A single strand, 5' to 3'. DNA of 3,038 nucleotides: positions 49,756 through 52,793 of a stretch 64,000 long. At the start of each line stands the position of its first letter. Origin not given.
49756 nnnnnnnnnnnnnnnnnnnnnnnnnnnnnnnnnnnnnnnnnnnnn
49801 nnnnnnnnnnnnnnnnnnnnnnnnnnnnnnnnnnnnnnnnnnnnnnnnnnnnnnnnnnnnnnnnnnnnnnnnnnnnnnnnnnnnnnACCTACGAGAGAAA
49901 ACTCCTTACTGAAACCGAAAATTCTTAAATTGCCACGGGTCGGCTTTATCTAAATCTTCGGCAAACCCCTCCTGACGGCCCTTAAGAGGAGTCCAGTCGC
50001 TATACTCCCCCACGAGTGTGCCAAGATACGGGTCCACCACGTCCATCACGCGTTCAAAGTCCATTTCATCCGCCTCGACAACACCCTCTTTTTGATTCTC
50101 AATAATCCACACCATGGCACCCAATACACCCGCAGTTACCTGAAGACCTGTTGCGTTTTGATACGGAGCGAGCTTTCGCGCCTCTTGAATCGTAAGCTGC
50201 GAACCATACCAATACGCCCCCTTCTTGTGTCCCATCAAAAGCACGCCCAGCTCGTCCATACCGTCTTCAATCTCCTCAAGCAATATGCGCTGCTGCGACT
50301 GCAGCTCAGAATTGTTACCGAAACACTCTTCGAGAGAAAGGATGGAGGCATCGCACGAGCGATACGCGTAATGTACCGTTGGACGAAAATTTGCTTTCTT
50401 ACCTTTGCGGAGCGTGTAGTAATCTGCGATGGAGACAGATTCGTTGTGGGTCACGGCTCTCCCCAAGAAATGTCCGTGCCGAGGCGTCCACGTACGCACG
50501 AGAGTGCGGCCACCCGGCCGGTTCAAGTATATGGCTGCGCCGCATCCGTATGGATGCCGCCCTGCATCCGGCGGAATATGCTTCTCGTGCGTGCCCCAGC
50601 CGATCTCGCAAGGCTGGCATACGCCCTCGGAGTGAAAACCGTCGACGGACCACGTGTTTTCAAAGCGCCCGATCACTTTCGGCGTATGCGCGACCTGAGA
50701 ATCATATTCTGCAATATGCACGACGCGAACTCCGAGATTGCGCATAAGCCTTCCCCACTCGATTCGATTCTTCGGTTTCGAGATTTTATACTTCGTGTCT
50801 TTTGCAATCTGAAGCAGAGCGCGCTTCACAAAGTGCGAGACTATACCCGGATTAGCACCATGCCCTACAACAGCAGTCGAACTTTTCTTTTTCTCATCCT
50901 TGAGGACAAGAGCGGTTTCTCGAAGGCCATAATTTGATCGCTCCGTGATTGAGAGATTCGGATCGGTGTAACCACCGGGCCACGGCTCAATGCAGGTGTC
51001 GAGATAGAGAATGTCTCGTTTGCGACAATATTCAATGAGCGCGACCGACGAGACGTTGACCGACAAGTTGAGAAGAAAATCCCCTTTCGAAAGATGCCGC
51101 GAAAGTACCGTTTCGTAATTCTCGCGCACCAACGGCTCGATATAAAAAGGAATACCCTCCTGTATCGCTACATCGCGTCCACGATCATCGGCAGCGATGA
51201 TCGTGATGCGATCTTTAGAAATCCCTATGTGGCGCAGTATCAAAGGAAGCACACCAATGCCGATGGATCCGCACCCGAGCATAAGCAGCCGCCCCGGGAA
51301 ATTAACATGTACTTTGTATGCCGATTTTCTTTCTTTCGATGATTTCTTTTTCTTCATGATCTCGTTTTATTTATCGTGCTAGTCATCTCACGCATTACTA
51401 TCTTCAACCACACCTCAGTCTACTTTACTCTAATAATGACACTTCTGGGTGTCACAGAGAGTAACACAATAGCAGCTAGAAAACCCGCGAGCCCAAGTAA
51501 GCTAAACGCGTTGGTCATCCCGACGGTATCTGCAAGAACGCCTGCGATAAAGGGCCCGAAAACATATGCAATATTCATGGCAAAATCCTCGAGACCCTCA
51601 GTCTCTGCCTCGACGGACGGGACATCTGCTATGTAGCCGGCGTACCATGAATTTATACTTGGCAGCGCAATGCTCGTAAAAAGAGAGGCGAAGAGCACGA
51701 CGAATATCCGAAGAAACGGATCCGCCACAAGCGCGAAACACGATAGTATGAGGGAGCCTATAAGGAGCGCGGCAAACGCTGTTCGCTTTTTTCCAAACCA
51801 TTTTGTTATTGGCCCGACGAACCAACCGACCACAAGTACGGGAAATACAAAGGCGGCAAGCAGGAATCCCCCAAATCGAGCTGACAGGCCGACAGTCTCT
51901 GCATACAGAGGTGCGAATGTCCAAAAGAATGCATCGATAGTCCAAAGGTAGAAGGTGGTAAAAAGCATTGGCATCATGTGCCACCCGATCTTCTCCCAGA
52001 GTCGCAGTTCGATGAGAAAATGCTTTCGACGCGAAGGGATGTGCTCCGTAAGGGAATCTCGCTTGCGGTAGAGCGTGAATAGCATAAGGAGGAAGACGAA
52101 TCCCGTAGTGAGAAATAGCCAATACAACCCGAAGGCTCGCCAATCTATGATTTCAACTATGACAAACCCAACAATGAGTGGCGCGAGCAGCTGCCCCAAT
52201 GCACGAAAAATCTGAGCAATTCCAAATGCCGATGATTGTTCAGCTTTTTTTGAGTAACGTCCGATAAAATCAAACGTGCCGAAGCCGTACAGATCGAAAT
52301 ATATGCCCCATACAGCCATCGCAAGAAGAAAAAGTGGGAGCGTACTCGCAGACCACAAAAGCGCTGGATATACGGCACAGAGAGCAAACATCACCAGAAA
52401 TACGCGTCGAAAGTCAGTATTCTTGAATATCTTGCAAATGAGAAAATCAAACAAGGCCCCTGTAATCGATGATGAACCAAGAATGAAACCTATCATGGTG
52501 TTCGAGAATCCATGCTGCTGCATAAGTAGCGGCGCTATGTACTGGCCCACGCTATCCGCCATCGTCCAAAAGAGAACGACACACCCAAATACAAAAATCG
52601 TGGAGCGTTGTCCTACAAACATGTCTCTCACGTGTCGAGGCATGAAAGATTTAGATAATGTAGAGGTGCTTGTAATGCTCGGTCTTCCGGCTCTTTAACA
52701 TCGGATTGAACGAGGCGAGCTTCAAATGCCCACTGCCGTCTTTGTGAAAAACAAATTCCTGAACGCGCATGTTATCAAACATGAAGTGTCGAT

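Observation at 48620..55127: ATP synthase operon split between atpB and atpE by a ~6.5-kb polyamine-metabolism island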

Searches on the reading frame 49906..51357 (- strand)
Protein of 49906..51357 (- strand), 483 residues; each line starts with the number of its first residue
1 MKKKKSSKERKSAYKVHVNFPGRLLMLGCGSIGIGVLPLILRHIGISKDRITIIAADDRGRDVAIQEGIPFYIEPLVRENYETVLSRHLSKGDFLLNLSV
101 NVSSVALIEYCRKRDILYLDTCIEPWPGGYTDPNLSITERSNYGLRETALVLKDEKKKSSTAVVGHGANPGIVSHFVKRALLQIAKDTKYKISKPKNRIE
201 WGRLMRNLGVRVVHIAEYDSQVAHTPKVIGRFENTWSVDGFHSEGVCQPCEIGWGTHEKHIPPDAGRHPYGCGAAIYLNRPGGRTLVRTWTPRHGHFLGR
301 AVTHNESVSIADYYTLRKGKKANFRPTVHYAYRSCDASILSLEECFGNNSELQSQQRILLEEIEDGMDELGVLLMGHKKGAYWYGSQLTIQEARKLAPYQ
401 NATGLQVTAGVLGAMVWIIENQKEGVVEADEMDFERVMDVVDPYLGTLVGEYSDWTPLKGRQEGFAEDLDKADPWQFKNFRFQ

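Call 3: search_protein_families(library=pfam, proteins=[window:49906-51357:-], max_evalue=0.01)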
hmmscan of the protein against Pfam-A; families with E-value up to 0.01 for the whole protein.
window:49906-51357:- (483 aa): 2 families
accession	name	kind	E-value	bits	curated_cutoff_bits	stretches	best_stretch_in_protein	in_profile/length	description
PF16653.10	Sacchrp_dh_C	-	2.4e-29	103.7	31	1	167-451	1-263/265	Saccharopine dehydrogenase C-terminal domain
PF03435.24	Sacchrp_dh_NADP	-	1.7e-26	93.5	25.1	1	25-163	2-129/129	Saccharopine dehydrogenase NADP binding domain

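Call 4: search_protein_families(library=ncbifam, proteins=[window:49906-51357:-], max_evalue=0.01)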
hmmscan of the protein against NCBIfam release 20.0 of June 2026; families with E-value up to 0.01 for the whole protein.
window:49906-51357:- (483 aa): 0 families

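Call 6: search_solved_structures(query=window:49906-51357:-, max_evalue=0.001, show_alignments=1)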
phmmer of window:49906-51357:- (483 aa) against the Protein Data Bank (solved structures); distinct sequences matched with E-value up to 0.001: 14.
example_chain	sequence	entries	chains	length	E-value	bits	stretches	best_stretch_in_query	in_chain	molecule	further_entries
2ph5_A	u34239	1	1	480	1e-148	499.4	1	18-481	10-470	Homospermidine synthase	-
4plp_A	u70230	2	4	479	4.9e-148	497.1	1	16-480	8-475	Homospermidine synthase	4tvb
4xqc_A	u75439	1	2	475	6.2e-148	496.8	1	16-480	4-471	Homospermidine synthase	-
4xq9_A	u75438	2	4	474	6.2e-148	496.8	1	16-480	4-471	Homospermidine synthase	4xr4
6s3x_A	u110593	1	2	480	1.3e-147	495.8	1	16-480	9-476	Homospermidine synthase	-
6s6g_A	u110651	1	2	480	1.3e-147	495.8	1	16-480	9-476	Homospermidine synthase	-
4xqg_A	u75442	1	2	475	1.6e-147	495.4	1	16-480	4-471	Homospermidine synthase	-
6s49_A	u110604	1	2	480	3.4e-147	494.4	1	16-480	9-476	Homospermidine synthase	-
6s65_A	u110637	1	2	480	8.8e-147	493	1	16-480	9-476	Homospermidine synthase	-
4xqe_A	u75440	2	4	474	1.1e-146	492.7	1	16-480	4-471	Homospermidine synthase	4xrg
6s4d_A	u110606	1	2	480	1.2e-146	492.6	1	16-480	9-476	Homospermidine synthase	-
6s72_A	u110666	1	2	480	4.4e-146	490.7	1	16-480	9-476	Homospermidine synthase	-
6sep_A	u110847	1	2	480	4.4e-146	490.7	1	16-480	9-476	Homospermidine synthase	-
6y87_A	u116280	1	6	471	2e-136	458.8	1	17-480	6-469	Homospermidine synthase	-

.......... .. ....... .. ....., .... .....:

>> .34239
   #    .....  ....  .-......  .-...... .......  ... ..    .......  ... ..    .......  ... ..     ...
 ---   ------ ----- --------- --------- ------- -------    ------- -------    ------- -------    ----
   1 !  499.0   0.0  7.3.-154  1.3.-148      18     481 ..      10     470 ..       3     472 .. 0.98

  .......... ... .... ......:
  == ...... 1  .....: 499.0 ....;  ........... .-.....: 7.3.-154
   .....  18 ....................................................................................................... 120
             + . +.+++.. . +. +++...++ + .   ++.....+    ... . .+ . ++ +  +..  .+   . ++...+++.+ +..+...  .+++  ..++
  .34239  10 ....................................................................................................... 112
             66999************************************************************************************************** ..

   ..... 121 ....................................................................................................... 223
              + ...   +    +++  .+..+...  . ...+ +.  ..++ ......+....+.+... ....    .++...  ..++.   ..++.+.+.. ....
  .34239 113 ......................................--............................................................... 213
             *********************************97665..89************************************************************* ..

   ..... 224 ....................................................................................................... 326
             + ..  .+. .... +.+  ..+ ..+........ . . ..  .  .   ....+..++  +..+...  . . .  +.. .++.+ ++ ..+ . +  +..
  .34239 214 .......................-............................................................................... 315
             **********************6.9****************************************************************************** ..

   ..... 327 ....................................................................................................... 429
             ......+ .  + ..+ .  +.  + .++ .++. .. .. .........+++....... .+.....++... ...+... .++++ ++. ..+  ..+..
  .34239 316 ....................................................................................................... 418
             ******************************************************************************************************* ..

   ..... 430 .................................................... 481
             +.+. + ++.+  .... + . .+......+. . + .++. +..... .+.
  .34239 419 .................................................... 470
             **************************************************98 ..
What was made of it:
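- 49906..51357 (-): Bona fide homospermidine synthase (HSS). Variable cargo of the island. E 1e-148 to solved HSS structures (call 6).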

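Call 26: find_homologous_proteins(query=window:49906-51357:-, max_evalue=1e-50)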
Query window:49906-51357:- (483 aa): 8000 proteins with E <= 1e-50 among 8000 candidates; the best 120 are listed.
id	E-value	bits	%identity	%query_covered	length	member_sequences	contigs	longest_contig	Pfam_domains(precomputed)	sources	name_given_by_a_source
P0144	0.0e+0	1129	100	100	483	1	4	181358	PF16653.11,PF03435.25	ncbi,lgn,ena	-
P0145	1.8e-244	830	72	99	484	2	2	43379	PF16653.11,PF03435.25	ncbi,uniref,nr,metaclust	ncbi:homospermidine synthase [Candidatus Kaiserbacteria bacterium RIFCSPLOWO2_12_FULL_53_8]|uniref:H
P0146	1.2e-243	827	74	98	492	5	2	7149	PF16653.11,PF03435.25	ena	-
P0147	5.0e-242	822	74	98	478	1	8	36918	PF16653.11,PF03435.25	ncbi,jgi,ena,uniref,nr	ncbi:homospermidine synthase [Candidatus Kaiserbacteria bacterium RIFCSPHIGHO2_02_FULL_55_20]|uniref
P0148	6.8e-242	822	73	98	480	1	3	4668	PF16653.11,PF03435.25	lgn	-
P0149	4.7e-241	819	74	98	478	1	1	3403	PF16653.11,PF03435.25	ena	-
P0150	2.2e-240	817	70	100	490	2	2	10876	PF16653.11,PF03435.25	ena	-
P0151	2.2e-240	817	72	98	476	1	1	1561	PF16653.11,PF03435.25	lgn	-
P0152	4.6e-240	816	73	98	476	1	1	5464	PF16653.11,PF03435.25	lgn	-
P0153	6.5e-240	815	73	100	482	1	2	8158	PF16653.11,PF03435.25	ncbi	-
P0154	7.1e-240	815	71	100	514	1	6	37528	PF16653.11,PF03435.25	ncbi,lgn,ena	-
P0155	3.6e-239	813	73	99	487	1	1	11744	PF16653.11,PF03435.25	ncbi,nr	ncbi:MAG: saccharopine dehydrogenase NADP-binding domain-containing protein [bacterium]|nr:saccharop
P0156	6.8e-239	812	72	98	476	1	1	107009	PF16653.11,PF03435.25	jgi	jgi:homospermidine synthase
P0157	1.0e-238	811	72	100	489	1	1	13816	PF16653.11,PF03435.25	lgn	-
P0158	2.5e-238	810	71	98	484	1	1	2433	PF16653.11,PF03435.25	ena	-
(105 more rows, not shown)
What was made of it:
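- The best HSS homologs are Kaiserbacteria proteins (call 26).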

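Call 27: find_encoding_contigs(protein=P0145, flank=10000, max_places=2)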
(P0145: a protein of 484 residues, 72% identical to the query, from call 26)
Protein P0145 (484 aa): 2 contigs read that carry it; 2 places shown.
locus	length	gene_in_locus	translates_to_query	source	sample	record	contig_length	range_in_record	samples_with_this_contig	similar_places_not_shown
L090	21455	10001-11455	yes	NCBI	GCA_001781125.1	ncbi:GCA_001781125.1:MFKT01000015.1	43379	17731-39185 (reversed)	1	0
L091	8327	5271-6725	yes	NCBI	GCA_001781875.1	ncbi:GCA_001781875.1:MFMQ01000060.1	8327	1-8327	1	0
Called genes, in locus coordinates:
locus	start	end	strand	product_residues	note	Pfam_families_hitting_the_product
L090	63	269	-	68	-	PF01176:eIF-1a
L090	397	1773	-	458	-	PF04865:Baseplate_J (weak)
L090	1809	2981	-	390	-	-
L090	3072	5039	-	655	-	PF01411:tRNA-synt_2c, PF07973:tRNA_SAD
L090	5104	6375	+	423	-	PF00675:Peptidase_M16, PF05193:Peptidase_M16_C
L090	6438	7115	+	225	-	PF01797:Y1_Tnp (weak)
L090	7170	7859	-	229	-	PF03167:UDG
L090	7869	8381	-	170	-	PF00856:SET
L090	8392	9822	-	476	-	PF03435:Sacchrp_dh_NADP, PF16653:Sacchrp_dh_C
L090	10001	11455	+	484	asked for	PF03435:Sacchrp_dh_NADP, PF16653:Sacchrp_dh_C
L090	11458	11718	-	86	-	PF01035:DNA_binding_1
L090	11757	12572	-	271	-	PF12705:PDDEXK_1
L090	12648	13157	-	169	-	PF02308:MgtC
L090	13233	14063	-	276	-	PF03477:ATP-cone (weak), PF04471:Mrr_cat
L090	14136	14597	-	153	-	-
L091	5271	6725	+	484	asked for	PF03435:Sacchrp_dh_NADP, PF16653:Sacchrp_dh_C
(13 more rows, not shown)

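Call 28: find_encoding_contigs(protein=P0147, flank=10000, max_places=2)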
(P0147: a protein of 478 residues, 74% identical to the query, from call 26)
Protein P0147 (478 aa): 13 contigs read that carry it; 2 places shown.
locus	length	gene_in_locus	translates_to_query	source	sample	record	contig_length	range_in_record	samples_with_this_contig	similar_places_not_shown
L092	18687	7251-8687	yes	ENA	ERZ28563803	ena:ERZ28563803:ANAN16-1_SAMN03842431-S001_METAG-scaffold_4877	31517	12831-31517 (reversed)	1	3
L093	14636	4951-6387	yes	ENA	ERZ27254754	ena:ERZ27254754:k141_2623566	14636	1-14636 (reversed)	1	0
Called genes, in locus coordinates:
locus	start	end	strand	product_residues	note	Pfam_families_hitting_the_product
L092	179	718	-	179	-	-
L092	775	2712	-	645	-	PF01411:tRNA-synt_2c, PF07973:tRNA_SAD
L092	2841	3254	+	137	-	PF08281:Sigma70_r4_2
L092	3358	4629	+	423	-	PF00675:Peptidase_M16, PF05193:Peptidase_M16_C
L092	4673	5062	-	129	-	-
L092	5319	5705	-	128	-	PF02452:PemK_toxin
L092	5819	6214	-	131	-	-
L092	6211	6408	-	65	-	PF18929:DUF5678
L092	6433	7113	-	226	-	PF03167:UDG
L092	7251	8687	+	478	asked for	PF03435:Sacchrp_dh_NADP, PF16653:Sacchrp_dh_C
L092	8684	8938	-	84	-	PF01035:DNA_binding_1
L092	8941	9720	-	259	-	PF12705:PDDEXK_1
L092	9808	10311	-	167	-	PF02308:MgtC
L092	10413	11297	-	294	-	PF03477:ATP-cone (weak), PF04471:Mrr_cat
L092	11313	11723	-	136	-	-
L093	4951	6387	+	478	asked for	PF03435:Sacchrp_dh_NADP, PF16653:Sacchrp_dh_C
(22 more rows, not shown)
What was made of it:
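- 49906..51357 (-): The closest homologs (72-74%) are Kaiserbacteria HSS genes that sit in a different locus (calls 26-28).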

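Call 75: search_solved_structures(query=window:49906-51357:-, max_evalue=1e-140, show_alignments=2)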
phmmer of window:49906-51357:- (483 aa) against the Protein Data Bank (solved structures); distinct sequences matched with E-value up to 1e-140: 13.
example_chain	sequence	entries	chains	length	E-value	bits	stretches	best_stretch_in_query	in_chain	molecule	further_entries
2ph5_A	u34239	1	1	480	1e-148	499.4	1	18-481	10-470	Homospermidine synthase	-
4plp_A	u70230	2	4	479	4.9e-148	497.1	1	16-480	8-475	Homospermidine synthase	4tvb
4xqc_A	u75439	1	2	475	6.2e-148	496.8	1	16-480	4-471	Homospermidine synthase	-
4xq9_A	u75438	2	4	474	6.2e-148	496.8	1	16-480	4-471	Homospermidine synthase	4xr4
6s3x_A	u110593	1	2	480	1.3e-147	495.8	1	16-480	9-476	Homospermidine synthase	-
6s6g_A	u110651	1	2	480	1.3e-147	495.8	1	16-480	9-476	Homospermidine synthase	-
4xqg_A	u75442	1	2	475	1.6e-147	495.4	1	16-480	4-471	Homospermidine synthase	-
6s49_A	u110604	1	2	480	3.4e-147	494.4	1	16-480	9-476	Homospermidine synthase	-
6s65_A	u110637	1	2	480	8.8e-147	493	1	16-480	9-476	Homospermidine synthase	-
4xqe_A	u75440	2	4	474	1.1e-146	492.7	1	16-480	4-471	Homospermidine synthase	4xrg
6s4d_A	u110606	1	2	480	1.2e-146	492.6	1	16-480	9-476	Homospermidine synthase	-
6s72_A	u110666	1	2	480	4.4e-146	490.7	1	16-480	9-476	Homospermidine synthase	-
6sep_A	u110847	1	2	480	4.4e-146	490.7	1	16-480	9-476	Homospermidine synthase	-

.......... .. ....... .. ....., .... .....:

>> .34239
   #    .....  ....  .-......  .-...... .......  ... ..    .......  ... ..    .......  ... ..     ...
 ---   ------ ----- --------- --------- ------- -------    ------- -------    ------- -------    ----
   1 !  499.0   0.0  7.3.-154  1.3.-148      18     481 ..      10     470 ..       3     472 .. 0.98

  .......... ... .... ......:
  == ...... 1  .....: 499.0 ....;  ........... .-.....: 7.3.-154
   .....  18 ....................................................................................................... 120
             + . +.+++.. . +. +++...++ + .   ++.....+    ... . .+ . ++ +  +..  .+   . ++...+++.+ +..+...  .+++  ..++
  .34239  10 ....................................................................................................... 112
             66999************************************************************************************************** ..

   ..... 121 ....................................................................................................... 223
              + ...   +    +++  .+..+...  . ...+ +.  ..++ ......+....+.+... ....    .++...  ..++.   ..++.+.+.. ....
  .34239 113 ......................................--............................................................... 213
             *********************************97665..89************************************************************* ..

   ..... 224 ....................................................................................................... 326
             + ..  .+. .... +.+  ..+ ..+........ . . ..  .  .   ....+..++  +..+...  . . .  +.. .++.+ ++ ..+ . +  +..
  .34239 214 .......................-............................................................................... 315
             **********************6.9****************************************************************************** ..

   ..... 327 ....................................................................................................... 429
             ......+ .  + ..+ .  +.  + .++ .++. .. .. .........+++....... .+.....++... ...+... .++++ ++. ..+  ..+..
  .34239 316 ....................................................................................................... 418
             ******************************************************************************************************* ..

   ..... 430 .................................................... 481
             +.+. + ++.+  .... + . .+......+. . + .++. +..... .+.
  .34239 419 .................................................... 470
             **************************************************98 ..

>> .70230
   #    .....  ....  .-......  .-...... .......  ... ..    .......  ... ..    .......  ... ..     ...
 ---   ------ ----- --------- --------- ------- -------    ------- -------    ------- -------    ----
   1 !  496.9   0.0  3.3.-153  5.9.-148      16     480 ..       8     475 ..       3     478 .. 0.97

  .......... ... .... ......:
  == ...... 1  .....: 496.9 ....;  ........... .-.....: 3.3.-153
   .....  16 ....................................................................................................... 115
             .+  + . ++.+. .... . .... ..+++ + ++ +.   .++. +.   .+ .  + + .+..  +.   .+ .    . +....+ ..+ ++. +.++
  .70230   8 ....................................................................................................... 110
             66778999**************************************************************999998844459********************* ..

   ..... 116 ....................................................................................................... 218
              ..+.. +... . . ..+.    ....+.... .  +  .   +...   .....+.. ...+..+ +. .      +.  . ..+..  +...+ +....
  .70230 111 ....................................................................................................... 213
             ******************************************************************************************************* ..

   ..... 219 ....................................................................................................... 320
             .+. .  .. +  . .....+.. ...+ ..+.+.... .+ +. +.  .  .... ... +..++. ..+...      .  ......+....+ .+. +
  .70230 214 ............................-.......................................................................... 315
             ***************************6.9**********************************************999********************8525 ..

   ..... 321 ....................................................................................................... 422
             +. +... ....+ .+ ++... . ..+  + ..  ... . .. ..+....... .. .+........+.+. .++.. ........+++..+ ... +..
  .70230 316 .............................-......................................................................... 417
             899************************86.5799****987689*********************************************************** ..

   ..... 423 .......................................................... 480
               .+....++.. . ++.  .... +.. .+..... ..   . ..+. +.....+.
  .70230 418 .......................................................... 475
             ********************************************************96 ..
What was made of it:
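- On Bacterial homospermidine synthase (for 49906-51357): E 1e-148 to 2ph5 and 4.9e-148 to 4plp, covering residues 16-481 (calls 6, 75). All eight are aligned and identical, with a constant chain offset of +2 in 4plp (call 75).
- Checked: The 483-aa protein matches solved homospermidine synthases over its full length (E 1e-148 to 2ph5, 4.9e-148 to 4plp; calls 6, 75).
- HSS matches solved structures at 1e-148 with eight of eight catalytic residues (calls 6, 75).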

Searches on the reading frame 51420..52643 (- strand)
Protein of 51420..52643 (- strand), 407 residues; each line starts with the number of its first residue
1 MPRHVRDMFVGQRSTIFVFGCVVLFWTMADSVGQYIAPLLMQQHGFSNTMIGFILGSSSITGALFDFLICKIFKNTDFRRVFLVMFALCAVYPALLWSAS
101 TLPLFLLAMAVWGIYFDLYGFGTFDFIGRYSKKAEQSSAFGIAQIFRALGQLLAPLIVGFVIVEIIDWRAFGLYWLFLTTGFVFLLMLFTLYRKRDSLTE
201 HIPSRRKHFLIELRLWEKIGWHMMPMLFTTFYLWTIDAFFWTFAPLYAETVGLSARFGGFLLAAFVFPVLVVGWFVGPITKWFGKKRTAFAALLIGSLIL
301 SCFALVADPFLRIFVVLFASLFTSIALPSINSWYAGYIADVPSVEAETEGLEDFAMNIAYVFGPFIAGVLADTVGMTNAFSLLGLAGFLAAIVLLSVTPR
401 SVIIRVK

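Call 3: search_protein_families(library=pfam, proteins=[window:51420-52643:-], max_evalue=0.01)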
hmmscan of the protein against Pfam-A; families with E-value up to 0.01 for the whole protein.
window:51420-52643:- (407 aa): 1 family
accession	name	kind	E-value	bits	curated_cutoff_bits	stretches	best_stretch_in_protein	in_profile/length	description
PF07690.21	MFS_1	-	1.4e-28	100.2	33.4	2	20-335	3-320/347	Major Facilitator Superfamily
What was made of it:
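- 51420..52643 (-): MFS transporter. Core island gene 3. Pfam MFS_1 1.4e-28 (call 3).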

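Call 4: search_protein_families(library=ncbifam, proteins=[window:51420-52643:-], max_evalue=0.01)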
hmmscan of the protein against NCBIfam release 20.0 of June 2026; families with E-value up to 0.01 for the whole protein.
window:51420-52643:- (407 aa): 4 families
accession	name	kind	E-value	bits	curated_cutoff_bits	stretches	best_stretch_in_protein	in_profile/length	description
TIGR00881.1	2A0104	subfamily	1.9e-06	27.2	407.75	1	36-195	17-174/379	phosphoglycerate transporter protein PgtP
TIGR00900.1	2A0121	subfamily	3.8e-05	23.2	319.6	1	132-338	121-325/364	H+ Antiporter protein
TIGR00880.1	2_A_01_02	superfamily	4.8e-05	23.5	131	1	259-399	1-139/141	multidrug resistance protein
NF038246.1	bile_salt_MFS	equivalog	0.00015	20.8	400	1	15-180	4-173/408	conjugated bile salt MFS transporter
